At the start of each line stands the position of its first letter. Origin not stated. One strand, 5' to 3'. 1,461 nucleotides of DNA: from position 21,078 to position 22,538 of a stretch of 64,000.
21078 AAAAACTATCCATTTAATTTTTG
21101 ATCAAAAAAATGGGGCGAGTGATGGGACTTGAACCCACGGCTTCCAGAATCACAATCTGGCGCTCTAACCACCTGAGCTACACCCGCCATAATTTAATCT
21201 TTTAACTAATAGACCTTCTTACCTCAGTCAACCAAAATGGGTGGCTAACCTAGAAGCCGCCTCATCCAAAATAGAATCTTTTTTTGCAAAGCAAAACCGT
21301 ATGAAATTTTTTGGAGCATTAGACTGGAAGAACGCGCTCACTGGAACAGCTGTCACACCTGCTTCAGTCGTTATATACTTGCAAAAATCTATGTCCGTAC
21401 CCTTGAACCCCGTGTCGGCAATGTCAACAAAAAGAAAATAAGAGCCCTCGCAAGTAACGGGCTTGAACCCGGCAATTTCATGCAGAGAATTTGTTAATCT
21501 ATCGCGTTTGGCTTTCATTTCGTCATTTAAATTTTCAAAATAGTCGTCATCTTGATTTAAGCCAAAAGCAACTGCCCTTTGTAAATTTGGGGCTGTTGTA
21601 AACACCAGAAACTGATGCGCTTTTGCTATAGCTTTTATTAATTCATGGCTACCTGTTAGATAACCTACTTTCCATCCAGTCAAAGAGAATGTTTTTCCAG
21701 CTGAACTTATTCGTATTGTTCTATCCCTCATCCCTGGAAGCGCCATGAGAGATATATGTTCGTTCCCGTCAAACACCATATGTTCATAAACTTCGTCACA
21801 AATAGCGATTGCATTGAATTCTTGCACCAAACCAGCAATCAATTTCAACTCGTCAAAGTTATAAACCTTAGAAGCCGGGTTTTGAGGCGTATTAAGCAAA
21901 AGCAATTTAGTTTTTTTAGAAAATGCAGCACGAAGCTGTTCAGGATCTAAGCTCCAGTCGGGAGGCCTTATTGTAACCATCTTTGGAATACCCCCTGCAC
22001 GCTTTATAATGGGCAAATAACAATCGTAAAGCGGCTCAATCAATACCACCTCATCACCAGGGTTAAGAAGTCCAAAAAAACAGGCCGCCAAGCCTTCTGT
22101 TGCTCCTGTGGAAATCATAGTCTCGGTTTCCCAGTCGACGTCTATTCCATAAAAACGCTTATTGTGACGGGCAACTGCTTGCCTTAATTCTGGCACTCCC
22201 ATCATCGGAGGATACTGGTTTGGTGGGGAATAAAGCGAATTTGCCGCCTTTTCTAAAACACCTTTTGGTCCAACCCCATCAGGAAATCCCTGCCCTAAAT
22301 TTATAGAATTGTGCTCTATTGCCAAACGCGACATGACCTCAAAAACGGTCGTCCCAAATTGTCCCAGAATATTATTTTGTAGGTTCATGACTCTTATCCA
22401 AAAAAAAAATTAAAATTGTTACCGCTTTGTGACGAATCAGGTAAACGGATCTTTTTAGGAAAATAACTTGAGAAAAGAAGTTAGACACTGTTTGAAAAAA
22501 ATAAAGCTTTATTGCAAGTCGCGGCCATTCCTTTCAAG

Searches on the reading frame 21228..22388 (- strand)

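Call 56: search_protein_families(library=pfam, proteins=[window:21228-22388:-], max_evalue=0.001)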
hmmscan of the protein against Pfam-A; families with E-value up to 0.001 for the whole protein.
window:21228-22388:- (386 aa): 2 families
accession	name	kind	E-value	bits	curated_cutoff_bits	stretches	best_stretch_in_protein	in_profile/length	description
PF00155.27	Aminotran_1_2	-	1.6e-59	202.4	19.7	1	28-381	3-361/361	Aminotransferase class I and II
PF01053.26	Cys_Met_Meta_PP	-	1.3e-06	27.6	27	1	99-200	76-175/381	Cys/Met metabolism PLP-dependent enzyme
